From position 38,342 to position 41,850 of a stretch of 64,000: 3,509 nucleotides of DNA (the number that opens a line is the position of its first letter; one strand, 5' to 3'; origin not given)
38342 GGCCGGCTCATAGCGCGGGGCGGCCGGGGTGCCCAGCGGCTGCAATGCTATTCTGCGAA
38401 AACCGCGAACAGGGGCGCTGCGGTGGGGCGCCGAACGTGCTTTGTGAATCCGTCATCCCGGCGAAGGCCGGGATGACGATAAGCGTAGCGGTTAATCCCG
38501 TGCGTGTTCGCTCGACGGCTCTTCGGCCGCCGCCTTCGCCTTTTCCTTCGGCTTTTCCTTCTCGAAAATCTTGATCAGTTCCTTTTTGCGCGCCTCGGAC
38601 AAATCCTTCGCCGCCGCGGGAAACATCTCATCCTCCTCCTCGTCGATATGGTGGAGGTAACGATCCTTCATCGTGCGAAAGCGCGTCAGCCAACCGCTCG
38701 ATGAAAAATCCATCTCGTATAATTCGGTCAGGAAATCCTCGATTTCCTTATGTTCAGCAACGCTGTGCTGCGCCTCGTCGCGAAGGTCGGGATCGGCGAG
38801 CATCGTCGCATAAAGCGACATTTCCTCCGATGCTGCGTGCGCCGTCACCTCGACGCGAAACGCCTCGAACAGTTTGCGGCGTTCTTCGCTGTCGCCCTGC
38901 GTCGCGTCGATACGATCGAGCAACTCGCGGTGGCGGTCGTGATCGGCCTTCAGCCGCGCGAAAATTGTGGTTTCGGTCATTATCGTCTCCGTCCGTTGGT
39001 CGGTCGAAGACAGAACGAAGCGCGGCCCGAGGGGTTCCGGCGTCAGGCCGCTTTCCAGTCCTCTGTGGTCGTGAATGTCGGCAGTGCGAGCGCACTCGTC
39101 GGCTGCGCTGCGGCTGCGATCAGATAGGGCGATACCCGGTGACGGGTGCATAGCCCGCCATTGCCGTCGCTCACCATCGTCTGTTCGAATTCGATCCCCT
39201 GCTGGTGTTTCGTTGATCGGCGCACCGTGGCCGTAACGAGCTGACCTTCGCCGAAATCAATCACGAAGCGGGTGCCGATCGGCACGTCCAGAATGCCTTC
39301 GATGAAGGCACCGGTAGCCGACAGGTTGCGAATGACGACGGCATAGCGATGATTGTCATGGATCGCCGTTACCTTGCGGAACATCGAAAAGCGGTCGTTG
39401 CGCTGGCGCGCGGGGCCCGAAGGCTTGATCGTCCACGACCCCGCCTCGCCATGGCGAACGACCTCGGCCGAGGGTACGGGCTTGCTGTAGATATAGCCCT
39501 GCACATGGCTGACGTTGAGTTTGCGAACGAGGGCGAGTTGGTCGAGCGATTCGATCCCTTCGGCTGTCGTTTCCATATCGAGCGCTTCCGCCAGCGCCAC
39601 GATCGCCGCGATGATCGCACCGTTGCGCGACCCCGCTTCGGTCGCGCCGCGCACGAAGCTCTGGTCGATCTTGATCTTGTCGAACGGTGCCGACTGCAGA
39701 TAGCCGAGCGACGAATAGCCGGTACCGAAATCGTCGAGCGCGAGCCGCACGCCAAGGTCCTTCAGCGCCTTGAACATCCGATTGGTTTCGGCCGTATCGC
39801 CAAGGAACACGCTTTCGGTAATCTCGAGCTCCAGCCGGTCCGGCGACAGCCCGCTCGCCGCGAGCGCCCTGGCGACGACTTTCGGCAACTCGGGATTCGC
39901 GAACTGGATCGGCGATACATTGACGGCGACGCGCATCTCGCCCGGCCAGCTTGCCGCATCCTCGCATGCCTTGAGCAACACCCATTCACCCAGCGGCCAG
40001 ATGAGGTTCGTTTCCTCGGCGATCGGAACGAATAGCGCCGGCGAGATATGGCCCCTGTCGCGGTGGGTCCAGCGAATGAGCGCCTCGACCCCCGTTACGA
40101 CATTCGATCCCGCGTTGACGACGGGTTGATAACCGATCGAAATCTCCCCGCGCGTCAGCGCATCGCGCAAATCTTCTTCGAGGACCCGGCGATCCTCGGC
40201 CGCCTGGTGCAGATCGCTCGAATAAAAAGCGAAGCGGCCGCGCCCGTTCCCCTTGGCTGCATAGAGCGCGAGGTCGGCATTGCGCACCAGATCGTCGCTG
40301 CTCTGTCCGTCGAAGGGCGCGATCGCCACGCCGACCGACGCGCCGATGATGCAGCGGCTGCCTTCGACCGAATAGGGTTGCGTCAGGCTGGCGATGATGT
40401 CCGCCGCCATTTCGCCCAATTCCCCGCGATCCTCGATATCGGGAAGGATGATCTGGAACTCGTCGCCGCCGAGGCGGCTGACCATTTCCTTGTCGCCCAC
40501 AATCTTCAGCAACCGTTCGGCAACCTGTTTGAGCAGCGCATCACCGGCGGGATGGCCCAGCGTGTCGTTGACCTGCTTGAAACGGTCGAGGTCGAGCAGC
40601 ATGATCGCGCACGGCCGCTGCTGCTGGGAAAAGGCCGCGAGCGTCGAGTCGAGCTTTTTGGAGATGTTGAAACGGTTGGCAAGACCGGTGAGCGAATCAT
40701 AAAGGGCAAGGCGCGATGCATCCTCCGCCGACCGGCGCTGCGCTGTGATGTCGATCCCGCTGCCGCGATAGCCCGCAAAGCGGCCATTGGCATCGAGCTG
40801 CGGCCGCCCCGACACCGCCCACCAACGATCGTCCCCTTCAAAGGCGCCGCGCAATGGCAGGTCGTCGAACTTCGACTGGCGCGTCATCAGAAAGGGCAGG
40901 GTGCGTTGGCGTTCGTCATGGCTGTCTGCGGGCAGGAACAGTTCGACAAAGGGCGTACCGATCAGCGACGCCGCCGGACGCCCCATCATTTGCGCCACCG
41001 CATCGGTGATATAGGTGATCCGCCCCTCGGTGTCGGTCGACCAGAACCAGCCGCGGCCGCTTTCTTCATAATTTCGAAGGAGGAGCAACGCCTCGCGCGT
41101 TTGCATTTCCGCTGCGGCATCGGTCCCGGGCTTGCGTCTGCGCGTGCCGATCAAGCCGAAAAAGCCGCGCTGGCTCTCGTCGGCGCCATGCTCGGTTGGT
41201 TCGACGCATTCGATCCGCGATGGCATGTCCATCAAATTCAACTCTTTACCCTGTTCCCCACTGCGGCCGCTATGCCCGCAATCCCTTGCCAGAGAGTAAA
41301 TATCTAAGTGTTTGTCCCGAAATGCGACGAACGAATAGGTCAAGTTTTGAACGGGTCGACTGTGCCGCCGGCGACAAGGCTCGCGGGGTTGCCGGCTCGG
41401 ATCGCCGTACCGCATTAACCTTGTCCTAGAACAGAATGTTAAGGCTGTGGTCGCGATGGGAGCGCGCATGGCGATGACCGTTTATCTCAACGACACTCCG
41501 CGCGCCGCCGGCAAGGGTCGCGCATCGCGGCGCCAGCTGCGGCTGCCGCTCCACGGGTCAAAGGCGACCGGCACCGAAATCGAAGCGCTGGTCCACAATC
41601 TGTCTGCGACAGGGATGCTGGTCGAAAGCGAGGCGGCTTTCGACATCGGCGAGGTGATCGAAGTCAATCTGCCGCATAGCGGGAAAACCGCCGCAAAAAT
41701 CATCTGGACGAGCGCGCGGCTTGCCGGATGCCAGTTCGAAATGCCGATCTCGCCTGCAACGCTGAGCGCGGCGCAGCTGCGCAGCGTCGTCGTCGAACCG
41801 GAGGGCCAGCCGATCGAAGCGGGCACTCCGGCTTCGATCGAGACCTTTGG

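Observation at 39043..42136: Divergent c-di-GMP module: PilZ-XRE transcription factor opposite a PAS-GGDEF-EAL-PilZ enzyme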

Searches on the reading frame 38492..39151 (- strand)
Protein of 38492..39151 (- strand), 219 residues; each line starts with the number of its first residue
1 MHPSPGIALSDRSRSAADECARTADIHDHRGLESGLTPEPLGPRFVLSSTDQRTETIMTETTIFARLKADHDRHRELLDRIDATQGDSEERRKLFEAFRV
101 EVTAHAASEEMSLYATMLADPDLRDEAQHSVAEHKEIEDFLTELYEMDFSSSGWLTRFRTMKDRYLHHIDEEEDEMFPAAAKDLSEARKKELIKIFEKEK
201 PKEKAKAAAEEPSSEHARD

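Call 3: search_protein_families(library=pfam, proteins=[window:38492-39151:-], max_evalue=0.01)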
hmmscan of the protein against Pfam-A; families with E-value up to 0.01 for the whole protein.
window:38492-39151:- (219 aa): 1 family
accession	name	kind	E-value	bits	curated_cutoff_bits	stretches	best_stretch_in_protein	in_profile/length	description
PF01814.28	Hemerythrin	-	1.3e-16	61.6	25.3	1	63-180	2-127/127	Hemerythrin HHE cation binding domain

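Call 4: search_protein_families(library=ncbifam, proteins=[window:38492-39151:-], max_evalue=0.01)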
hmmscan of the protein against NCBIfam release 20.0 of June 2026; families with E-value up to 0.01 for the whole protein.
window:38492-39151:- (219 aa): 1 family
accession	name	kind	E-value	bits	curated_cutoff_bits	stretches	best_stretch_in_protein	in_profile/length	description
NF053874.1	persist_PA2171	equivalog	8.4e-15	54.9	190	1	67-209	7-153/157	PA2171 family ribosome-binding persister protein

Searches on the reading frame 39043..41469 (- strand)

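Call 3: search_protein_families(library=pfam, proteins=[window:39043-41469:-], max_evalue=0.01)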
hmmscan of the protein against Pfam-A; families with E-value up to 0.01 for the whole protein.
window:39043-41469:- (808 aa): 6 families
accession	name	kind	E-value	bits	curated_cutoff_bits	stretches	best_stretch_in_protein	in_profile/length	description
PF00563.25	EAL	-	7.3e-69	232.2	31.3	1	432-664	2-236/236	EAL domain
PF00990.26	GGDEF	-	1.6e-44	151.9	23.8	1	255-411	1-160/161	Diguanylate cyclase, GGDEF domain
PF08448.16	PAS_4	-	5.7e-12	46.3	23.1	1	145-246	11-110/110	PAS fold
PF00989.32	PAS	-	7.7e-07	29.6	22.6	1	142-241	14-113/113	PAS fold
PF07238.19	PilZ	-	3.7e-05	24.4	22.5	1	688-762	2-86/102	PilZ domain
PF13426.13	PAS_9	-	0.00014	22.5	27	1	142-243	4-103/103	PAS domain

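Call 4: search_protein_families(library=ncbifam, proteins=[window:39043-41469:-], max_evalue=0.01)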
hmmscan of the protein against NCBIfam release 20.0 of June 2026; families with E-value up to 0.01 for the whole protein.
window:39043-41469:- (808 aa): 28 families (the best 25 are shown)
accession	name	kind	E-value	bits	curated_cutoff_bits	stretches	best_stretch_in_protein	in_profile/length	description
NF045675.1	PhdiestaseDibA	equivalog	6.9e-130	434.3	980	1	225-670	173-621/623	phosphodiesterase DibA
NF007474.0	PRK10060.1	equivalog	1.3e-110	370.6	782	1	237-671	219-651/663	cyclic di-GMP phosphodiesterase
NF053781.1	cdiGMPphdstlr2612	equivalog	1.6e-110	370.6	1600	1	145-670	731-1261/1268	Tlr1612 family c-di-GMP phosphodiesterase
NF052458.1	PhdiestGepA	equivalog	4e-96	323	1200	1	254-669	424-836/840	phosphodiesterase GepA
NF008467.0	PRK11359.1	equivalog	8.2e-93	311.8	857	1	246-670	367-788/800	oxygen-sensing cyclic-di-GMP phosphodiesterase DosP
NF007298.0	PRK09776.1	equivalog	1.1e-69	235.5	1135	1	238-672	667-1104/1111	diguanylate cyclase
NF008807.1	PRK11829.1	equivalog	1.9e-65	221.3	733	1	249-670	236-658/670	biofilm formation regulator HmsP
NF007839.0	PRK10551.1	equivalog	1.4e-48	165.8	461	1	432-673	266-509/518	cyclic di-GMP phosphodiesterase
NF007423.1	PRK09966.1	equivalog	8.5e-44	150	325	1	252-406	236-390/390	diguanylate cyclase DgcN/YfiN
NF045673.1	c-di-GMPRcptLapD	equivalog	2.5e-41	141.7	1020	1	248-666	229-646/647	cyclic di-GMP receptor LapD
NF052596.1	RR_EAL_PvrR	equivalog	1.1e-39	136.2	580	1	426-670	139-385/398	response regulator cyclic di-GMP phosphodiesterase PvrR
TIGR00254.1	GGDEF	domain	1.4e-36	125.7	37.4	1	253-413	3-164/168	diguanylate cyclase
NF007380.0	PRK09894.1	equivalog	1.2e-33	116.8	256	1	255-418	129-289/296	diguanylate cyclase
NF038266.1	diguan_SiaD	equivalog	2.1e-32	112.5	290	1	253-412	92-251/252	biofilm regulation diguanylate cyclase SiaD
NF007135.0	PRK09581.1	equivalog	6.3e-32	111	474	1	245-413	282-452/457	PleD family two-component system response regulator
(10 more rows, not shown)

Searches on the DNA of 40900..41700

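Call 79: search_rna_families(source=window, start=40900, end=41700, threshold=evalue, max_evalue=1)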
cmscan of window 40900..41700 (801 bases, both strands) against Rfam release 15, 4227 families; matches with E-value up to 1: 1.
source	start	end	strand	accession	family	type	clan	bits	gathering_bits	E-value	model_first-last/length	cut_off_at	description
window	41404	41540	+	RF02243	Xoo8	Gene; sRNA;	-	12.2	90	0.61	1-323/323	no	Proteobacterial sRNA Xoo8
